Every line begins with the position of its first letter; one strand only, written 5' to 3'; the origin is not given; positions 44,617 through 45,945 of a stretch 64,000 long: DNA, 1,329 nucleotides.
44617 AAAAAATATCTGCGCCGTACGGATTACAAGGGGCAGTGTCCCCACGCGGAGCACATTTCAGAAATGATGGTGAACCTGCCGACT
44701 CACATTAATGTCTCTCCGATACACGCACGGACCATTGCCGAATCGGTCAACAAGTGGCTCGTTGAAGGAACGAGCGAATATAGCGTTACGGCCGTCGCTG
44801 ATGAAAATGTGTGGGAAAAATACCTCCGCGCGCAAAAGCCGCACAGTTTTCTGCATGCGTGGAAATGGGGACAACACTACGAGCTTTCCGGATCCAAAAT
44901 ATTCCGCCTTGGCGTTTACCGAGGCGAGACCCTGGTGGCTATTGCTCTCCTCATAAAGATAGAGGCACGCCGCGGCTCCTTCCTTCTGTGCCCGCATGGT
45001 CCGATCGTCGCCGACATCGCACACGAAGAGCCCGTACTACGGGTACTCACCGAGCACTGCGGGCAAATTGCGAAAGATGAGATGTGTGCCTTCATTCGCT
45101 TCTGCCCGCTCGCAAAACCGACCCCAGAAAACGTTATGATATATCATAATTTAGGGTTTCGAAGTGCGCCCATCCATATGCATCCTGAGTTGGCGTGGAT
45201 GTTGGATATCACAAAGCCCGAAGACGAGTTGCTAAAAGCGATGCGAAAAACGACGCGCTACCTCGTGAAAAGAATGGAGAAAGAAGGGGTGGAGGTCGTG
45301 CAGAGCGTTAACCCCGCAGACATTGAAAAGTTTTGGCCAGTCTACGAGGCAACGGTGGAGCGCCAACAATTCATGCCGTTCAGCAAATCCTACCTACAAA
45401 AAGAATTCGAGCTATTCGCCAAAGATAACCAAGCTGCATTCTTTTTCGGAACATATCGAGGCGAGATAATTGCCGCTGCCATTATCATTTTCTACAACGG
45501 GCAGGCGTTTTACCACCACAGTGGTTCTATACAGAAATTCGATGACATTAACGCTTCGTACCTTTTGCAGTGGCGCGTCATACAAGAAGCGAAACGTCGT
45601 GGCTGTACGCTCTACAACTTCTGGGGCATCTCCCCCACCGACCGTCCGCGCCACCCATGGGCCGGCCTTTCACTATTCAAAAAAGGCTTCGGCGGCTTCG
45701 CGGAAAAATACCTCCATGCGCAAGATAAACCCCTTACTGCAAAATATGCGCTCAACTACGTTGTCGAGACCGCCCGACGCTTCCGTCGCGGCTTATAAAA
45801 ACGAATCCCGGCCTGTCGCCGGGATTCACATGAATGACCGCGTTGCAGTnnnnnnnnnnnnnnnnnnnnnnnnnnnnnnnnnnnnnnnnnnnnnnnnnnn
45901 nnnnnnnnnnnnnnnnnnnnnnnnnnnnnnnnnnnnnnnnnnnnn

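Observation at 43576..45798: Single-polypeptide fusion of a DegT/DnrJ/EryC1-type sugar aminotransferase with a FemAB-family transferase, directly after a MurF-like ligase and an alpha/beta hydrolase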

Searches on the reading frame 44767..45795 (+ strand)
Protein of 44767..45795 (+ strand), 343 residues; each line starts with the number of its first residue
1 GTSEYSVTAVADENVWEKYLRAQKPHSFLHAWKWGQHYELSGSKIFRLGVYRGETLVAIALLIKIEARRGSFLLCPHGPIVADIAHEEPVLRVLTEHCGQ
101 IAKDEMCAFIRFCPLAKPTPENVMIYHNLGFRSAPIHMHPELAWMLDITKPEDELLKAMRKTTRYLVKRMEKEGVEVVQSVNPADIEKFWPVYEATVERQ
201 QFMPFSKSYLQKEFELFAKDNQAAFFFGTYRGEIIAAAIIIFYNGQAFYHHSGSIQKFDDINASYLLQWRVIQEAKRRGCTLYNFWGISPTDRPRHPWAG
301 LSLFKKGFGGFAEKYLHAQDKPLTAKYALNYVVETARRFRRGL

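Call 41: search_solved_structures(query=window:44767-45795:+, max_evalue=0.01, show_alignments=5)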
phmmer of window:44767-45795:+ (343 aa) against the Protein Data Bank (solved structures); distinct sequences matched with E-value up to 0.01: 9.
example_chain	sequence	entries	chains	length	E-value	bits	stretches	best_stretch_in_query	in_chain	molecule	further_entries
6snr_A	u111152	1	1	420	9.1e-15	57.8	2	20-227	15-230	Lipid II:glycine glycyltransferase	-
1xe4_A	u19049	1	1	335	1.3e-09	40.9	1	125-292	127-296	FemX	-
1ne9_A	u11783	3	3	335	1.3e-09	40.8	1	125-292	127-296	FemX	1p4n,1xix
3gkr_A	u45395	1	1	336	1.3e-09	40.8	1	125-292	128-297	FemX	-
4ii9_A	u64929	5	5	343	1.3e-09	40.8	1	125-292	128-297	FemX | UDP-N-acetylmuramoylpentapeptide-lysine N(6)-alanyltransferase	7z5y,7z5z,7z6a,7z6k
1xf8_A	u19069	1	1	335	4.7e-09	39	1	125-292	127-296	FemX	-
1lrz_A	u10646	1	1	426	2.8e-07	33.1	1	236-325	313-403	factor essential for expression of methicillin resistance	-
9wqy_A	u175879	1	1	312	0.00038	22.9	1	151-312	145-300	aminoacyl-tRNA-dependent peptide synthase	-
9wqw_A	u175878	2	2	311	0.00046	22.6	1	152-312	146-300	aminoacyl-tRNA-dependent peptide synthase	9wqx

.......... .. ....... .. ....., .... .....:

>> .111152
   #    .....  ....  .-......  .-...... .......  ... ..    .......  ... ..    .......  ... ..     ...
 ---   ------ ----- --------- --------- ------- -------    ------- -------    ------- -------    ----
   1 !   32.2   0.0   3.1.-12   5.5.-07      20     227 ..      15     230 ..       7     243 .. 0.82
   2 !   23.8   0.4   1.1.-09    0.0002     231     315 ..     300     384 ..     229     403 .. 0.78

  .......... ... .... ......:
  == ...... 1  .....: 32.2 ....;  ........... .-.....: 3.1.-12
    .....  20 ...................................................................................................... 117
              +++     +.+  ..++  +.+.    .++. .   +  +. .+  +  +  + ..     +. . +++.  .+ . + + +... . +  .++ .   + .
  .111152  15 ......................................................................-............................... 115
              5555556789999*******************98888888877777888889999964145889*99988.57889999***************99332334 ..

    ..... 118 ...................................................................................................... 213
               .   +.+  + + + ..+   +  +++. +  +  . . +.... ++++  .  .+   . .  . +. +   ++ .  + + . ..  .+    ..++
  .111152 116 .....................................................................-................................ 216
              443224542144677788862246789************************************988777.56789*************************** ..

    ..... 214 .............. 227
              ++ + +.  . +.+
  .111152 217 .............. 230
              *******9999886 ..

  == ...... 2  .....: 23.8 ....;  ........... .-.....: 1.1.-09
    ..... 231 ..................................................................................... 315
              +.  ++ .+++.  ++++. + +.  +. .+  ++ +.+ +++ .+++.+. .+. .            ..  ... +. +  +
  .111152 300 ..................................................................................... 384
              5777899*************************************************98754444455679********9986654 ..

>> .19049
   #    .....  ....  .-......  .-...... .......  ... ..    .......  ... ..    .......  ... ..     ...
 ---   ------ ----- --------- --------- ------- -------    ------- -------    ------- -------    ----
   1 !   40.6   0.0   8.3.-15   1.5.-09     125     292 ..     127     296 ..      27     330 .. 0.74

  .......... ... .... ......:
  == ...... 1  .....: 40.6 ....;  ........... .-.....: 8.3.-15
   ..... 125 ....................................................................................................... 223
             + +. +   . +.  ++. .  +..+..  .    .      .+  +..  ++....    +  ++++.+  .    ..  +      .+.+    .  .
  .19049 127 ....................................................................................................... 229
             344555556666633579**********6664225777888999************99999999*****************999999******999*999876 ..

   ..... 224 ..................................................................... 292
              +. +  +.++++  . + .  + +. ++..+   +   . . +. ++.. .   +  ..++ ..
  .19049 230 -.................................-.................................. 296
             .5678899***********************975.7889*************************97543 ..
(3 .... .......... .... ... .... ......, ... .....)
